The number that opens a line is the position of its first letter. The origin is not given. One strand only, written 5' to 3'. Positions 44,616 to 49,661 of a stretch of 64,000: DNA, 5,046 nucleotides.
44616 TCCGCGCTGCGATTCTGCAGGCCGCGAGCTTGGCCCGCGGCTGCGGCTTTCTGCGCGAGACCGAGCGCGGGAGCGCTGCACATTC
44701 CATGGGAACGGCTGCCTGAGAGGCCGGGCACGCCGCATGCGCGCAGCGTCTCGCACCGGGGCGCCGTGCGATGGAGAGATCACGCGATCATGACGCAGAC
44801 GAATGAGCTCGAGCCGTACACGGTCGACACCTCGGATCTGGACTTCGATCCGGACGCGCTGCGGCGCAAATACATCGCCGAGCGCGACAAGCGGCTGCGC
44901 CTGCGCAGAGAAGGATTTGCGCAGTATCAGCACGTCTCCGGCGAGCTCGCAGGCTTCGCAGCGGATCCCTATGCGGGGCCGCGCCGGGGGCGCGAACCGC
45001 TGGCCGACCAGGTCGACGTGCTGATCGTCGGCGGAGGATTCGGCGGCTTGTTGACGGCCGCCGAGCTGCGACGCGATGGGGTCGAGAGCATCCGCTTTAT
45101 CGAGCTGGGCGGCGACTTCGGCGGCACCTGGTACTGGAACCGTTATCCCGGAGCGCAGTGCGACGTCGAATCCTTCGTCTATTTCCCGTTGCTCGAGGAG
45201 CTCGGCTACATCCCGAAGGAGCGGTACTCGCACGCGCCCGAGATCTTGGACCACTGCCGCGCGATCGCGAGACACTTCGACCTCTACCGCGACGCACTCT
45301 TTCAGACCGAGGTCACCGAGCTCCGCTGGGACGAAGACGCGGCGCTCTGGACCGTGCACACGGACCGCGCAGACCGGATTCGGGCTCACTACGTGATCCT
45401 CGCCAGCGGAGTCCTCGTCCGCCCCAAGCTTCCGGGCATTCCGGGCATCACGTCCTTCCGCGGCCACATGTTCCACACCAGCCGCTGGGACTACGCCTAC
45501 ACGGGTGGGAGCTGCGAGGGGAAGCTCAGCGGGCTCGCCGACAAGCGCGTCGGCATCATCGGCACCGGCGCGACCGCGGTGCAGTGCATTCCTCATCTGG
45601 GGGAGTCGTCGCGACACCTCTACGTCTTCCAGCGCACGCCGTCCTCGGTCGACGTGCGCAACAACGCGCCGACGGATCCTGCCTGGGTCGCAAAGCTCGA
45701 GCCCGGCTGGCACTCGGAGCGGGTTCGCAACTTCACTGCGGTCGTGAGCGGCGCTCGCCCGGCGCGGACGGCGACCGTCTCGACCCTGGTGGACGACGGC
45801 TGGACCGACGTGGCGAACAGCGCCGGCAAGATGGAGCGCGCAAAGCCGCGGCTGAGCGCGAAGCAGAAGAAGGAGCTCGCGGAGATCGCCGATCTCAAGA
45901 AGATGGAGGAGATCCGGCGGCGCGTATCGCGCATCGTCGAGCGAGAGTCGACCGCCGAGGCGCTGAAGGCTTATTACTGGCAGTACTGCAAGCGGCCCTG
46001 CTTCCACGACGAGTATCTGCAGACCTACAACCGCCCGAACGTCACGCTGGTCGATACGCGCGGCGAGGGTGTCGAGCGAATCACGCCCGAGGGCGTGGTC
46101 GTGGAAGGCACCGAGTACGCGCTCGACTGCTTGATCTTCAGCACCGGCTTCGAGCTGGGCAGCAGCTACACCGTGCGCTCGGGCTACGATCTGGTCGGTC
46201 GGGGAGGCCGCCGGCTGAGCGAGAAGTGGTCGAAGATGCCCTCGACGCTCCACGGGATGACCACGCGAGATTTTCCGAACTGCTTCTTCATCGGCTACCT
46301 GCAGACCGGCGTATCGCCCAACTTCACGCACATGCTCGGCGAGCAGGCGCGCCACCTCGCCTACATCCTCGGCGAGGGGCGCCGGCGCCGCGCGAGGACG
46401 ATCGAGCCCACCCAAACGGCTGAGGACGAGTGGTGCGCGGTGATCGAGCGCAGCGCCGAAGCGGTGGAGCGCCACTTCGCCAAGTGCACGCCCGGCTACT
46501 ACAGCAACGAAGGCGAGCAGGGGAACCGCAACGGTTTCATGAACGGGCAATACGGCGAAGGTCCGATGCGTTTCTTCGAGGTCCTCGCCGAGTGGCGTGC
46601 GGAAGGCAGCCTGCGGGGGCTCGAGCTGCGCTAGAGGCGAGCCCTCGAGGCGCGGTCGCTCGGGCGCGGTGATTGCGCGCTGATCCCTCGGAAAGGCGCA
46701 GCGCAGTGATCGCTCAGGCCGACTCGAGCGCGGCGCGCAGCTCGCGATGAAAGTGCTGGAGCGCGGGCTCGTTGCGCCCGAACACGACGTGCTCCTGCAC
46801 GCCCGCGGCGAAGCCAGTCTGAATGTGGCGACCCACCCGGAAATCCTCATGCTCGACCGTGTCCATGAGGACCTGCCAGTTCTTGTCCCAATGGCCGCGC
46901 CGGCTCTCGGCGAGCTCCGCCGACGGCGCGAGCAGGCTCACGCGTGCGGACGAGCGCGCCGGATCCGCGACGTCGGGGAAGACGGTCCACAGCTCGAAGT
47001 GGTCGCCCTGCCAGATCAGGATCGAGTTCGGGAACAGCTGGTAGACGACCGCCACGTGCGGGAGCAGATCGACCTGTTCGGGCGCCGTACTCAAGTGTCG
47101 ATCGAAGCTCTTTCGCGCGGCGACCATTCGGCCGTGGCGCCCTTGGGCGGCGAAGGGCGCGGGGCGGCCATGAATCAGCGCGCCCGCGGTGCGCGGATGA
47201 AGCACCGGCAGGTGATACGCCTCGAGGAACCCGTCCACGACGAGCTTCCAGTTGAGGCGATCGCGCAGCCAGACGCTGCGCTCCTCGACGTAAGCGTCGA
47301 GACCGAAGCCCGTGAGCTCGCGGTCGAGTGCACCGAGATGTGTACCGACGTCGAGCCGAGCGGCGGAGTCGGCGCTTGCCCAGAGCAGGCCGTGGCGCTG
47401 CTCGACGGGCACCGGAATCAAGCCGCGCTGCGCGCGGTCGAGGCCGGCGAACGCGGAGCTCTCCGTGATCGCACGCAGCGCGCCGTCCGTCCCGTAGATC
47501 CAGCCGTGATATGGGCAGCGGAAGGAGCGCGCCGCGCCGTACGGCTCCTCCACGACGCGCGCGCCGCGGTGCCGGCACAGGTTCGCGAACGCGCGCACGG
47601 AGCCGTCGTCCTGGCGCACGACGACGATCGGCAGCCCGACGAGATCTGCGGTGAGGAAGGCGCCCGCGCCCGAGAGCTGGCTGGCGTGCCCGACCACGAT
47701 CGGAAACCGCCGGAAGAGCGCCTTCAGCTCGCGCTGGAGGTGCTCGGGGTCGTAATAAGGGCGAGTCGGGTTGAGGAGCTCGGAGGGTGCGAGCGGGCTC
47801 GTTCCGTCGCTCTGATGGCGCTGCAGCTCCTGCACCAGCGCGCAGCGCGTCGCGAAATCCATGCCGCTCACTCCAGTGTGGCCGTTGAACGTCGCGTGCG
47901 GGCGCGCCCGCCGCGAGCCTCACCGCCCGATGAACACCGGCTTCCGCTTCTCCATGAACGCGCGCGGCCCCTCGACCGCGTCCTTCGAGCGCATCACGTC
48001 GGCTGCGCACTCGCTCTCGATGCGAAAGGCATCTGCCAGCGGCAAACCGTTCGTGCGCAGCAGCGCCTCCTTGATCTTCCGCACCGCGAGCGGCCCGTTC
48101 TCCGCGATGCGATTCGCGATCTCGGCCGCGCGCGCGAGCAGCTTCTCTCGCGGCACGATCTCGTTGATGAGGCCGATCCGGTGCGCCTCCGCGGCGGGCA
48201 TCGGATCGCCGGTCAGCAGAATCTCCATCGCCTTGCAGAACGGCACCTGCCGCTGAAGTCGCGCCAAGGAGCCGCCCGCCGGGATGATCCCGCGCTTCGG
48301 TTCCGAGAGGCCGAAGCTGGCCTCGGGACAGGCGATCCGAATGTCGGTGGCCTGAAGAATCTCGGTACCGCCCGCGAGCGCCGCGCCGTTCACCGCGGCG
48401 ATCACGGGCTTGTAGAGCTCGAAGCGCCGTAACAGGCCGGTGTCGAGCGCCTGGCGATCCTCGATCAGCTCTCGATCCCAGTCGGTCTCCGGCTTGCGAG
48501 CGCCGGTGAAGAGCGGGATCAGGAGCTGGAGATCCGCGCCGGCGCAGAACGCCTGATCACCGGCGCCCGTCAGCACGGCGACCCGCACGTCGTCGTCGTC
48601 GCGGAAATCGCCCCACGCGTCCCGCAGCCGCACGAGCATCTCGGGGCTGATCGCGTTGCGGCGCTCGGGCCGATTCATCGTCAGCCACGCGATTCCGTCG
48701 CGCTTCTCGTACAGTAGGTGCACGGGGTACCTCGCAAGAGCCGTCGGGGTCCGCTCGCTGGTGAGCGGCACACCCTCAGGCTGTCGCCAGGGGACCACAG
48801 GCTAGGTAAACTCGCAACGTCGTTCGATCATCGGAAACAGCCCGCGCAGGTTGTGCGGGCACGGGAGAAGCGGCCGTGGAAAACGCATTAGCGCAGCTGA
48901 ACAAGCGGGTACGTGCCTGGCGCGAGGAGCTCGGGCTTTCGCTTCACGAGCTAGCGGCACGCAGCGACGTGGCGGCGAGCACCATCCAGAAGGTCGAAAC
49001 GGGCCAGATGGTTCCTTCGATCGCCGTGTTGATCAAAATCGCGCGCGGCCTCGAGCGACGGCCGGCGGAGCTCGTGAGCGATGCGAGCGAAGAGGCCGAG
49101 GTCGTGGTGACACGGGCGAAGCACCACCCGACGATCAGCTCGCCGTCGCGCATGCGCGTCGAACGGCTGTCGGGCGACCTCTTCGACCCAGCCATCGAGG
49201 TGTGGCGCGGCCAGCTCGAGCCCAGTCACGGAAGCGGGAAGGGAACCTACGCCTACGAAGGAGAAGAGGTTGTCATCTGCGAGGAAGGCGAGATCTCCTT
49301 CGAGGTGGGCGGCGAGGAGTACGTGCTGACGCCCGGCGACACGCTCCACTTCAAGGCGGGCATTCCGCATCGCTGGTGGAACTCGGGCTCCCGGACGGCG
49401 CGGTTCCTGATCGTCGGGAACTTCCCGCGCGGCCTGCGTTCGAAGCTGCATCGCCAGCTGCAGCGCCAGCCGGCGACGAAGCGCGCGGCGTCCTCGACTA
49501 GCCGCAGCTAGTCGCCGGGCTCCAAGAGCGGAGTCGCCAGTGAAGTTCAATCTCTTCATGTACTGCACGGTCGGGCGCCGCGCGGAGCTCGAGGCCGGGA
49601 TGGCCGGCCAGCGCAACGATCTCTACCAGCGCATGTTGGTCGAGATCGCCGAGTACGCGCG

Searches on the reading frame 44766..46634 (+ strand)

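Call 53: search_protein_families(library=pfam, proteins=[window:44766-46634:+], max_evalue=0.001)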
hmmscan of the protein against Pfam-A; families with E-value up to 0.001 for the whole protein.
window:44766-46634:+ (622 aa): 8 families
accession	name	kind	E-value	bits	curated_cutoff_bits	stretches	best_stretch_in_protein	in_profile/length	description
PF07992.20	Pyr_redox_2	-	2.1e-11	44.2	26.1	1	84-291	2-174/291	Pyridine nucleotide-disulphide oxidoreductase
PF13738.12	Pyr_redox_3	-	3.7e-10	40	30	1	86-243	1-162/305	Pyridine nucleotide-disulphide oxidoreductase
PF00743.25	FMO-like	-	1.7e-09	37.2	22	1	136-293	67-217/532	Flavin-binding monooxygenase-like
PF01266.30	DAO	-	3.1e-09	37.3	27.9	1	177-243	166-236/353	FAD dependent oxidoreductase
PF13450.12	NAD_binding_8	-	3.1e-08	34.2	21.9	1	87-141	1-54/68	NAD(P)-binding Rossmann-like domain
PF01494.25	FAD_binding_3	-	1.6e-05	24.7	22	1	83-108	2-27/349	FAD binding domain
PF13454.12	NAD_binding_9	-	0.00034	21.1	21.8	0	178-216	118-154/155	FAD-NAD(P)-binding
PF00890.30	FAD_binding_2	-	0.00091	19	20.4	0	84-124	1-40/414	FAD binding domain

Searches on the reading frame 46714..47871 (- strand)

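Call 53: search_protein_families(library=pfam, proteins=[window:46714-47871:-], max_evalue=0.001)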
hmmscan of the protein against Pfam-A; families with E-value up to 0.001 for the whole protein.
window:46714-47871:- (385 aa): 2 families
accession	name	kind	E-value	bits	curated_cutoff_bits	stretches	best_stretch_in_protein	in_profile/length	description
PF00848.25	Ring_hydroxyl_A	-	3.1e-29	102.8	24.9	1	193-383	3-207/208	Ring hydroxylating alpha subunit (catalytic domain)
PF00355.32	Rieske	-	7e-18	64.8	20.3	1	58-138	3-81/88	Rieske [2Fe-2S] domain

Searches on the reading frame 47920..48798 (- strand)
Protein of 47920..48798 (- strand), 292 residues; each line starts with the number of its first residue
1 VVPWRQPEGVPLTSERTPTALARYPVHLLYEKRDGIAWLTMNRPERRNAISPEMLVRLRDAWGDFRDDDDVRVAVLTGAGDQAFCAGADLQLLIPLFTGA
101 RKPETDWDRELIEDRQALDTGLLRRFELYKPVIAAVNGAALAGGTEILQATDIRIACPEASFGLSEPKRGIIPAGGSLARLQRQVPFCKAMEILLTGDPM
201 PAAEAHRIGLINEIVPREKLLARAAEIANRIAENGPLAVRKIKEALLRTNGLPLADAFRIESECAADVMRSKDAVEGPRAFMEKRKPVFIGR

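Call 53: search_protein_families(library=pfam, proteins=[window:47920-48798:-], max_evalue=0.001)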
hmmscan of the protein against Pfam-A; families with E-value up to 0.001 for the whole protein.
window:47920-48798:- (292 aa): 2 families
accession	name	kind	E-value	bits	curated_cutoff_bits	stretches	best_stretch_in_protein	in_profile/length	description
PF00378.25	ECH_1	-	3.1e-62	210.6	27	1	32-290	2-249/251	Enoyl-CoA hydratase/isomerase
PF16113.10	ECH_2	-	1.6e-31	110.5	27.2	1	37-226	2-183/335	Enoyl-CoA hydratase/isomerase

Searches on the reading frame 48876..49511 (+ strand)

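Call 55: search_protein_families(library=pfam, proteins=[window:48876-49511:+], max_evalue=0.001)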
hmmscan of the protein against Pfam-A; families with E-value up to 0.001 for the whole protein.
window:48876-49511:+ (211 aa): 6 families
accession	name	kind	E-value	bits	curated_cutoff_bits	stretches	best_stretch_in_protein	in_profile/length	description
PF07883.17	Cupin_2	-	6e-15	55.1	27.2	1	127-180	16-69/70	Cupin domain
PF01381.28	HTH_3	-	1.7e-13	50.8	23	1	12-66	1-55/55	Helix-turn-helix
PF13560.12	HTH_31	-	3.5e-10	40.5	27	1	11-66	5-61/64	Helix-turn-helix domain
PF02311.25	AraC_binding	-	1.6e-06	28.3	21.1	1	131-181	25-75/135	AraC-like ligand binding domain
PF12844.13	HTH_19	-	1.1e-05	25.7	30.2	1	10-60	2-52/64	Helix-turn-helix domain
PF05899.18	Cupin_3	-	8.2e-05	22.7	23.5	1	120-167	16-64/74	EutQ-like cupin domain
